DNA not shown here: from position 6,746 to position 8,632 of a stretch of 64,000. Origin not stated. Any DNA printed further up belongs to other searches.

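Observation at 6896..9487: Orphan halogenase + LpxL-like acyltransferase pair: candidate halogenated membrane lipid pathway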

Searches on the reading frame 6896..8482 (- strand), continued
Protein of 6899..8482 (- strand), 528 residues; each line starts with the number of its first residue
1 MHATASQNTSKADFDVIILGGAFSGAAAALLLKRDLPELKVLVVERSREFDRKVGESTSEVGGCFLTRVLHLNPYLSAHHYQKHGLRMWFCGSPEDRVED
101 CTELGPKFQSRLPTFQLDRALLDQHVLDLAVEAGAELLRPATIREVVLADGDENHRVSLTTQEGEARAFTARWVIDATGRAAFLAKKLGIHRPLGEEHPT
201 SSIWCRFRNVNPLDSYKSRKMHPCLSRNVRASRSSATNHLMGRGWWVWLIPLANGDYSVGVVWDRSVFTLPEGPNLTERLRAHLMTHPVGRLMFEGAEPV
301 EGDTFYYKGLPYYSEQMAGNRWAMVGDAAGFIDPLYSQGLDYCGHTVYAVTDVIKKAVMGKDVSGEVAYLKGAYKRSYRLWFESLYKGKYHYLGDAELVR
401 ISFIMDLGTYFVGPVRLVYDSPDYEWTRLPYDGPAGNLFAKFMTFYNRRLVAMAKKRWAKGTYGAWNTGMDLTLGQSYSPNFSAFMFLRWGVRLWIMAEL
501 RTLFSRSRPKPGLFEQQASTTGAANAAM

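Call 37: search_solved_structures(query=A1, max_evalue=0.00001, show_alignments=5)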
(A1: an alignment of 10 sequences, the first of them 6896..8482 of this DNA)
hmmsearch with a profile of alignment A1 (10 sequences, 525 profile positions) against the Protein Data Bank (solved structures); distinct sequences matched with E-value up to 0.00001: 29.
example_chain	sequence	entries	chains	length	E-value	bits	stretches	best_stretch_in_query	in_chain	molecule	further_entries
7xgb_A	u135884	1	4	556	6.4e-32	113.9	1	6-416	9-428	Tetracycline 7-halogenase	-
7v0b_A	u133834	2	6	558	6.5e-32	113.9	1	6-416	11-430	Tetracycline 7-halogenase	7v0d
3i3l_A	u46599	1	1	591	1.9e-29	105.8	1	13-384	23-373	Alkylhalidase CmlS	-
5dbj_E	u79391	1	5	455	5.4e-26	94.4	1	10-385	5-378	FADH2-dependent halogenase PltA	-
8zop_A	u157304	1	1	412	1.2e-24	90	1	9-385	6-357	Halogenase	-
5bva_A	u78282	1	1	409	3e-24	88.6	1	12-366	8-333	flavin-dependent halogenase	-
5buk_A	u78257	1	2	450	3.7e-24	88.3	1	10-385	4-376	FADH2-dependent halogenase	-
5bul_A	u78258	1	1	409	2e-23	85.9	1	12-370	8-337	flavin-dependent halogenase triple mutant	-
6bzt_A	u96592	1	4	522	1.6e-22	82.9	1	10-340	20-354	Halogenase PltM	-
6bza_A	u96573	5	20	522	4.9e-22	81.3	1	10-340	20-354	Halogenase PltM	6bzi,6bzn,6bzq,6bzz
3e1t_A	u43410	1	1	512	6.7e-22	80.9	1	11-385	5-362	Halogenase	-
7fco_A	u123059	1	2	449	1.8e-21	79.5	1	113-385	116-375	ChlB4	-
3nix_A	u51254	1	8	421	2.8e-21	78.8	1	12-372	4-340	Flavoprotein/dehydrogenase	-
8gu0_A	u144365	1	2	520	4.6e-19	71.5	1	14-366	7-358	Non-heme halogenase radH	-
5wgt_A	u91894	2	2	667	3.5e-17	65.3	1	12-254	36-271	Flavin-dependent halogenase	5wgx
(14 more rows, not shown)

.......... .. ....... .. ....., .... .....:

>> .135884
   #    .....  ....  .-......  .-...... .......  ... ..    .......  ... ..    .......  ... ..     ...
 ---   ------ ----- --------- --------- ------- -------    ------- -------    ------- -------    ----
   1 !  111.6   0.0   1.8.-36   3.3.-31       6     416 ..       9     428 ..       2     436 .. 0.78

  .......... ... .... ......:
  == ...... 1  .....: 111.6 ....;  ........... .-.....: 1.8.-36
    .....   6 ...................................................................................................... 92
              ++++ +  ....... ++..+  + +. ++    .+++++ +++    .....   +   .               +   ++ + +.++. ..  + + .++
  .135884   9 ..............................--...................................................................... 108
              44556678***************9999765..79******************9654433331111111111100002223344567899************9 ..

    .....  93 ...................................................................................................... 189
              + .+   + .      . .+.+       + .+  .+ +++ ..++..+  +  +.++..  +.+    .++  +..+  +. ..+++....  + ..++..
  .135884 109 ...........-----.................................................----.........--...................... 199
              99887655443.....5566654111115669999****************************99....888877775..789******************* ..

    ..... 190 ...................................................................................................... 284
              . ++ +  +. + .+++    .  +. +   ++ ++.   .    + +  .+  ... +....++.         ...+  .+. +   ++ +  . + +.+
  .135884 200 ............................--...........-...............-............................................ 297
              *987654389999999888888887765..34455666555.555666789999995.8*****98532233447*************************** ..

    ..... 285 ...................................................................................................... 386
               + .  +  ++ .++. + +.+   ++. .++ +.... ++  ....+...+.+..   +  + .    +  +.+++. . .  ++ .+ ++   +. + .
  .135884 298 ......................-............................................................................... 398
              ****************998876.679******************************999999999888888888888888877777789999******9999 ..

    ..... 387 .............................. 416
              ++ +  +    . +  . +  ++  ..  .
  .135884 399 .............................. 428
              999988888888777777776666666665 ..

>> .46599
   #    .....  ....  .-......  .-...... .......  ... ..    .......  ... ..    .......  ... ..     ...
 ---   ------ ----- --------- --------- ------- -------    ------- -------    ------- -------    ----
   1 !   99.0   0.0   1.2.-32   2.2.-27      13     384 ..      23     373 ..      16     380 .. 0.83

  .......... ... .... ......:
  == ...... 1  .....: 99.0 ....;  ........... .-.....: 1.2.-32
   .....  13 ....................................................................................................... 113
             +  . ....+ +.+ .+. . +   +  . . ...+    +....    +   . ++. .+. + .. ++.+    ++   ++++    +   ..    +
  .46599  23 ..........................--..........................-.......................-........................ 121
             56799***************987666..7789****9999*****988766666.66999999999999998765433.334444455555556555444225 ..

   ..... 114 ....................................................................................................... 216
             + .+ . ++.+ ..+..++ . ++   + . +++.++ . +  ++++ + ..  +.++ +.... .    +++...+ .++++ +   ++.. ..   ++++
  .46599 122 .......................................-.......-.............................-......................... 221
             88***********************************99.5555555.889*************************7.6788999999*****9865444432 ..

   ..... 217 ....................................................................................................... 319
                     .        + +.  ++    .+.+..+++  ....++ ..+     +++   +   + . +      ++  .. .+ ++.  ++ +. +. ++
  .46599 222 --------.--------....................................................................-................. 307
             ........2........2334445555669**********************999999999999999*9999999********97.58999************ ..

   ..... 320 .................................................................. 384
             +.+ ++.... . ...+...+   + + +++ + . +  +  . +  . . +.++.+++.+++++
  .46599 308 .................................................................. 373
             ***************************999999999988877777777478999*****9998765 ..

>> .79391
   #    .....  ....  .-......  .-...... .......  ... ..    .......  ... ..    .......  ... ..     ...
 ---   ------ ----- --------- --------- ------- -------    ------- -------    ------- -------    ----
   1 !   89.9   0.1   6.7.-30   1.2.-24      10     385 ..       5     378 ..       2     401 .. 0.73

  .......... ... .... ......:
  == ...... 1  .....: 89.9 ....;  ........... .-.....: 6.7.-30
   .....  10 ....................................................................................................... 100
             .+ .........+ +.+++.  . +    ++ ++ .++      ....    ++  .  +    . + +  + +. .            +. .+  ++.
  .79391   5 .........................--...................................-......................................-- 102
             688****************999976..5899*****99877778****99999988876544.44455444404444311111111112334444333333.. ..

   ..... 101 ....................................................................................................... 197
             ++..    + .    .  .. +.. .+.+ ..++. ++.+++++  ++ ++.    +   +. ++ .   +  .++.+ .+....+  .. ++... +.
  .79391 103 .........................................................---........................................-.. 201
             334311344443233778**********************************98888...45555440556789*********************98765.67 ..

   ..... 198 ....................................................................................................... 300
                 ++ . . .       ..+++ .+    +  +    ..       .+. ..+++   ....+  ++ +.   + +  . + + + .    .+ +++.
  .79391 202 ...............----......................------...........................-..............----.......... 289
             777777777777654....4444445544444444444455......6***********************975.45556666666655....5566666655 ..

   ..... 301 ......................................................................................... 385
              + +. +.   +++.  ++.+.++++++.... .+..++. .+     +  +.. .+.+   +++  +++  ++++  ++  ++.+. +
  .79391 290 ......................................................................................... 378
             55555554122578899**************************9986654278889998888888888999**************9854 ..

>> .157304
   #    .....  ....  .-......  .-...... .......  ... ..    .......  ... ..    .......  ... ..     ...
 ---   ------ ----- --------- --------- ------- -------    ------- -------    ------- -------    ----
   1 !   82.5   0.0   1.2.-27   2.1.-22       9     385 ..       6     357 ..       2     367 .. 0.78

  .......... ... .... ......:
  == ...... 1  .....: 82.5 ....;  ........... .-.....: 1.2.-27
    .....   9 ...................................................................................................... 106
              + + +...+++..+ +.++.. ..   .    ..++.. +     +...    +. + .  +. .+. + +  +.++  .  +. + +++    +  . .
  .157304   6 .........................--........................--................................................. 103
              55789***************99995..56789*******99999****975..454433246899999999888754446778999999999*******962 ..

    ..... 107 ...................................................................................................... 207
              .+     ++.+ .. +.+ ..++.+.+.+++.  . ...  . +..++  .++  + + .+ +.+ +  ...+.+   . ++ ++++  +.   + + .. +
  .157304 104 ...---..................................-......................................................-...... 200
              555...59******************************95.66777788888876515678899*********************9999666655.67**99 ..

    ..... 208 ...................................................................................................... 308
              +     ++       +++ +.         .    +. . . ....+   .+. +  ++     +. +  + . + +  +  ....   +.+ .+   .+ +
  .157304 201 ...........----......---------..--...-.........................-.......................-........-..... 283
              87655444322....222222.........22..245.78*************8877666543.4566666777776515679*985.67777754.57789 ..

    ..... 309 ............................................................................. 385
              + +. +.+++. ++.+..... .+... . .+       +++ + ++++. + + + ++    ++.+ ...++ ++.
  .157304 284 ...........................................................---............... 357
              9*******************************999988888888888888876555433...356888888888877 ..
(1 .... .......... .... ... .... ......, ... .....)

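Call 49: search_protein_families(library=pfam, proteins=[L066:2-1234:-, L066:1324-1974:+, L066:1976-3001:-, L080:2519-3736:-, L066:4245-5519:+, L066:5501-6190:+, L066:6137-6964:-, L066:6961-7896:-, L066:9543-10394:-, L080:3841-4335:+], max_evalue=0.001)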
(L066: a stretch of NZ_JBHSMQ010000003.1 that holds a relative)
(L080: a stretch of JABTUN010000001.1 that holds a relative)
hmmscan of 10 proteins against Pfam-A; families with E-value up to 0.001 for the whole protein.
L066:2-1234:- (411 aa): 1 family
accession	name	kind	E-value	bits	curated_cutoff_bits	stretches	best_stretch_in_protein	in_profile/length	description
PF02653.21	BPD_transp_2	-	1.2e-41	143.1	26.8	1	152-407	1-250/269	Branched-chain amino acid transport system / permease component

L066:1324-1974:+ (216 aa): 1 family
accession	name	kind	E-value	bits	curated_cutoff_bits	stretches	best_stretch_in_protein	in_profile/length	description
PF14371.13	DUF4412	-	4e-10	40.2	21.6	1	45-206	32-191/191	Domain of unknown function (DUF4412)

L066:1976-3001:- (341 aa): 1 family
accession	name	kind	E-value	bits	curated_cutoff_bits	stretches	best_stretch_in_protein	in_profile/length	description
PF00109.32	ketoacyl-synt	-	7.2e-06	26.2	20.8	1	63-191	76-202/252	Beta-ketoacyl synthase, N-terminal domain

L080:2519-3736:- (405 aa): 3 families
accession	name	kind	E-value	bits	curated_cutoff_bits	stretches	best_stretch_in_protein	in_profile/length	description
PF02801.28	Ketoacyl-synt_C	-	6.9e-34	116.9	20.8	1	247-361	1-118/119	Beta-ketoacyl synthase, C-terminal domain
PF00109.32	ketoacyl-synt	-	5e-32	111.9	20.8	1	7-239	2-249/252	Beta-ketoacyl synthase, N-terminal domain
PF00108.29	Thiolase_N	-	6.5e-06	26.1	26.4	1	141-195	62-115/260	Thiolase, N-terminal domain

L066:4245-5519:+ (424 aa): 1 family
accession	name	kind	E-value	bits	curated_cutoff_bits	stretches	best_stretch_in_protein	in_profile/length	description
PF00501.34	AMP-binding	-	7.3e-15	55.1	29.9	1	152-307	200-380/384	AMP-binding enzyme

L066:5501-6190:+ (229 aa): 9 families
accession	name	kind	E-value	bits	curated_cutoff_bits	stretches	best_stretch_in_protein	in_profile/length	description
PF13649.12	Methyltransf_25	-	1.2e-12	48.8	27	1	58-153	1-97/97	Methyltransferase domain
PF13847.12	Methyltransf_31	-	8.9e-11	42.1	27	1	54-159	3-111/145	Methyltransferase domain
PF13489.12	Methyltransf_23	-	2.1e-10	41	27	1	49-208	15-161/164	Methyltransferase domain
PF08241.18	Methyltransf_11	-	6.1e-10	40.1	21.2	1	59-157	1-95/95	Methyltransferase domain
PF08242.18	Methyltransf_12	-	1.9e-09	38.6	30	1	59-155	1-98/98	Methyltransferase domain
PF05175.20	MTS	-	1.3e-07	31.8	23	1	55-157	32-138/170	Methyltransferase small domain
PF01135.25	PCMT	-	3.2e-05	24.2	20.3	1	55-157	74-171/210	Protein-L-isoaspartate(D-aspartate) O-methyltransferase (PCMT)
PF00891.24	Methyltransf_2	-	0.00021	21.2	22.3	1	58-166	66-173/210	O-methyltransferase domain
PF13679.12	Methyltransf_32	-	0.00052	20.4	27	1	53-115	24-91/143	Methyltransferase domain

L066:6137-6964:- (275 aa): 1 family
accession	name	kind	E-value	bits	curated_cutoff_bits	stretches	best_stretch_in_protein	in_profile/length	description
PF01522.26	Polysacc_deac_1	-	9.1e-30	103.6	23.1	1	74-194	7-123/124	Polysaccharide deacetylase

L066:6961-7896:- (311 aa): 1 family
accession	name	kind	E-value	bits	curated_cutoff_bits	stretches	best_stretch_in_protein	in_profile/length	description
PF03279.18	Lip_A_acyltrans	-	2.5e-09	37.2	22.3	1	61-303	52-290/295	Bacterial lipid A biosynthesis acyltransferase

L066:9543-10394:- (283 aa): 1 family
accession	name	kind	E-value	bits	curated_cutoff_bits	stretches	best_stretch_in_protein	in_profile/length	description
PF09992.14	NAGPA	-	3.2e-21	76.7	25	1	106-262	2-145/169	Phosphodiester glycosidase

L080:3841-4335:+ (164 aa): 0 families

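Call 60: search_protein_families(library=ncbifam, proteins=[L080:2519-3736:-, L066:1976-3001:-], max_evalue=0.00001)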
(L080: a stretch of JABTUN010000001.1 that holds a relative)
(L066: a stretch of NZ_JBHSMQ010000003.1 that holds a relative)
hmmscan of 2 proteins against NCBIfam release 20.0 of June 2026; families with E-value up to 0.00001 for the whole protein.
L080:2519-3736:- (405 aa): 22 families
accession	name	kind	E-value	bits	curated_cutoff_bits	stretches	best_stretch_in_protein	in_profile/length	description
TIGR03150.1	fabF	equivalog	1.4e-90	304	493.75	1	7-401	1-407/407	beta-ketoacyl-ACP synthase II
NF005589.0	PRK07314.1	subfamily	5.1e-87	292.3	387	1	6-402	3-411/413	beta-ketoacyl-ACP synthase II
NF006618.0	PRK09185.1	subfamily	1.5e-83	281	407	1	7-403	3-393/394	beta-ketoacyl-ACP synthase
NF004970.0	PRK06333.1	subfamily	4.1e-77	259.8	525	1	7-402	4-421/424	beta-ketoacyl-ACP synthase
NF005076.0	PRK06501.1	equivalog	1.9e-72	244.5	629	1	9-403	13-423/425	beta-ketoacyl-ACP synthase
NF004618.0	PRK05952.1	equivalog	5.7e-70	236.2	455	1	79-402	59-382/384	beta-ketoacyl-ACP synthase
NF006587.0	PRK09116.1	equivalog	5.5e-65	219.7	470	1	7-402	2-406/408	beta-ketoacyl-ACP synthase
NF006274.0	PRK08439.1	equivalog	3.2e-63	213.9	621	1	7-402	2-405/406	beta-ketoacyl-ACP synthase II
NF006434.0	PRK08722.1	equivalog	7.4e-63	212.8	759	1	7-402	4-413/414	beta-ketoacyl-ACP synthase II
NF058662.1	cispenta_AmcF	equivalog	5.6e-59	200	325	1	137-401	101-368/369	cispentacin biosynthesis acyltransferase subunit AmcF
NF005935.0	PRK07967.1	equivalog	3.7e-58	197.3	630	1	7-403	2-404/406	beta-ketoacyl-ACP synthase I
NF005916.1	PRK07910.1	equivalog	9.1e-58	196.1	560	1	86-401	92-416/418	KasA/KasB family beta-ketoacyl-ACP synthase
NF005490.0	PRK07103.1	equivalog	2.3e-48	165.3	445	1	6-403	3-413/414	polyketide beta-ketoacyl:acyl carrier protein synthase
NF040607.1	mycolic_Pks13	equivalog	4.5e-34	117.2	2100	1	151-402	257-525/1680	polyketide synthase Pks13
NF045894.1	PKS_plus_SDR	equivalog_domain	2.7e-33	114.8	1740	1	149-402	157-426/1515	type I polyketide synthase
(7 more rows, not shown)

L066:1976-3001:- (341 aa): 4 families
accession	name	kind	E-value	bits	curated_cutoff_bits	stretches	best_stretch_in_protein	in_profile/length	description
NF005490.0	PRK07103.1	equivalog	2.1e-09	36.9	445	1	2-190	2-196/414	polyketide beta-ketoacyl:acyl carrier protein synthase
NF005589.0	PRK07314.1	subfamily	4.7e-09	35.5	387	1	2-187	2-188/413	beta-ketoacyl-ACP synthase II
TIGR03150.1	fabF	equivalog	6.4e-09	35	493.75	1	5-192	2-190/407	beta-ketoacyl-ACP synthase II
NF004970.0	PRK06333.1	subfamily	8.5e-07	28.2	525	0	1-186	1-196/424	beta-ketoacyl-ACP synthase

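Call 64: predict_structure(alignment_id=A2)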
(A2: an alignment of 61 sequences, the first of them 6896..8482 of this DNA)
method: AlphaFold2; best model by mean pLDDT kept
length: 528 residues; sequences in the alignment: 61
mean_pLDDT: 91.3   pTM: 0.89
mean pLDDT of the five models: 91.3, 89.9, 89.4, 89.2, 88.8
residues with pLDDT >= 90: 424; 70-90: 69; 50-70: 15; < 50: 20
segments of 3 or more residues with pLDDT < 50: 1-3, 513-528
pLDDT, mean of each block of 10 residues (from residue 1): 54 97 97 98 97 81 96 95 92 96 91 89 97 98 96 96 97 95 94 92 95 95 90 91 96 91 95 95 97 97 90 94 92 70 95 98 97 93 92 98 95 93 94 92 97 97 97 90 92 98 88 47 45
secondary structure, 60 per line:
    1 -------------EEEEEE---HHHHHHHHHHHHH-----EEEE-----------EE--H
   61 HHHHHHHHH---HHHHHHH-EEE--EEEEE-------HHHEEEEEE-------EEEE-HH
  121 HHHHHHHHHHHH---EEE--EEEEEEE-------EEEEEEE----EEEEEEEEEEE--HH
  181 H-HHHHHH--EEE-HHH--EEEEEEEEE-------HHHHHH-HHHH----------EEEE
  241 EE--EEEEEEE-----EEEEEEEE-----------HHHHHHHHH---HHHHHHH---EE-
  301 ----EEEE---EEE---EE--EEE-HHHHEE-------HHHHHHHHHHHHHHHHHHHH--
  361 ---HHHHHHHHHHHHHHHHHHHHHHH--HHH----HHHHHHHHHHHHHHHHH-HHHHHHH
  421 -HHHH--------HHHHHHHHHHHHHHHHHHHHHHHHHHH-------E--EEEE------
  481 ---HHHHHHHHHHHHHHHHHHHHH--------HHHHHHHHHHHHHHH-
elements in order: E14-19 H23-35 E41-44 H60-69 H73-79 E81-83 E86-90 E101-106 E114-117 H119-132 E136-138 E141-147 E155-161 E166-176 H183-188 E191-193 E200-208 H216-221 H223-226 E237-242 E245-251 E257-264 H276-284 H288-294 E305-308 E312-314 E322-324 H326-329 H339-358 H364-386 H396-412 H414-420 H422-425 H434-460 E471-474 H484-504 H513-527

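Call 66: fold_search(model_id=the predicted structure, library=pdb)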
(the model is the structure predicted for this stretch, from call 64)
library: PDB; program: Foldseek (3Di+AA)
matches with E <= 10: 1786; with E <= 0.001: 1156
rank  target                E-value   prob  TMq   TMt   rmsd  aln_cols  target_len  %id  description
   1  6bzq_A                4.8e-29  1.00  0.70  0.74   5.5       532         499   19  Crystal structure of halogenase PltM in complex with FAD (released 2019-03-20)
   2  6bza_C                5.3e-29  1.00  0.71  0.74   5.1       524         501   20  Crystal structure of halogenase PltM in complex with phloroglucinol and FAD (released 2019-03-20)
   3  6bzn_B                1.0e-28  1.00  0.70  0.74   4.9       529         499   20  Crystal structure of halogenase PltM (released 2019-03-20)
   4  6bzn_D                3.1e-28  1.00  0.68  0.72   5.7       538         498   18  Crystal structure of halogenase PltM (released 2019-03-20)
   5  6bzz_D                3.3e-28  1.00  0.71  0.74   5.0       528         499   19  Crystal structure of halogenase PltM in complex with partially bound FAD (released 2019-03-20)
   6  6bzt_A                3.3e-28  1.00  0.70  0.74   5.5       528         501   20  Crystal structure of halogenase PltM L111Y mutant in complex with FAD (released 2019-03-20)
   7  6bza_A                3.9e-28  1.00  0.71  0.74   5.0       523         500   18  Crystal structure of halogenase PltM in complex with phloroglucinol and FAD (released 2019-03-20)
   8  7v0b_C                4.6e-28  1.00  0.68  0.67   6.9       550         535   20  Crystal structure of halogenase CtcP from Kitasatospora aureofaciens in complex with FAD (released 2023-05-17)
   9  7v0b_D                7.9e-28  1.00  0.66  0.66   5.2       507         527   20  Crystal structure of halogenase CtcP from Kitasatospora aureofaciens in complex with FAD (released 2023-05-17)
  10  7xgb_B                1.0e-27  1.00  0.67  0.67   7.7       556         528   19  Crystal structure of the ctcP from Streptomyces aureofaciens (released 2022-07-20)
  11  7v0b_B                2.0e-27  1.00  0.67  0.67   7.5       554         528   19  Crystal structure of halogenase CtcP from Kitasatospora aureofaciens in complex with FAD (released 2023-05-17)
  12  7xgb_A                2.1e-27  1.00  0.66  0.65   5.4       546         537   20  Crystal structure of the ctcP from Streptomyces aureofaciens (released 2022-07-20)
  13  7v0b_A                2.5e-27  1.00  0.66  0.65   5.2       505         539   20  Crystal structure of halogenase CtcP from Kitasatospora aureofaciens in complex with FAD (released 2023-05-17)
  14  7xgb_C                3.0e-27  1.00  0.64  0.63   5.3       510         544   20  Crystal structure of the ctcP from Streptomyces aureofaciens (released 2022-07-20)
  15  7xgb_D                6.7e-27  1.00  0.65  0.64   5.1       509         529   20  Crystal structure of the ctcP from Streptomyces aureofaciens (released 2022-07-20)
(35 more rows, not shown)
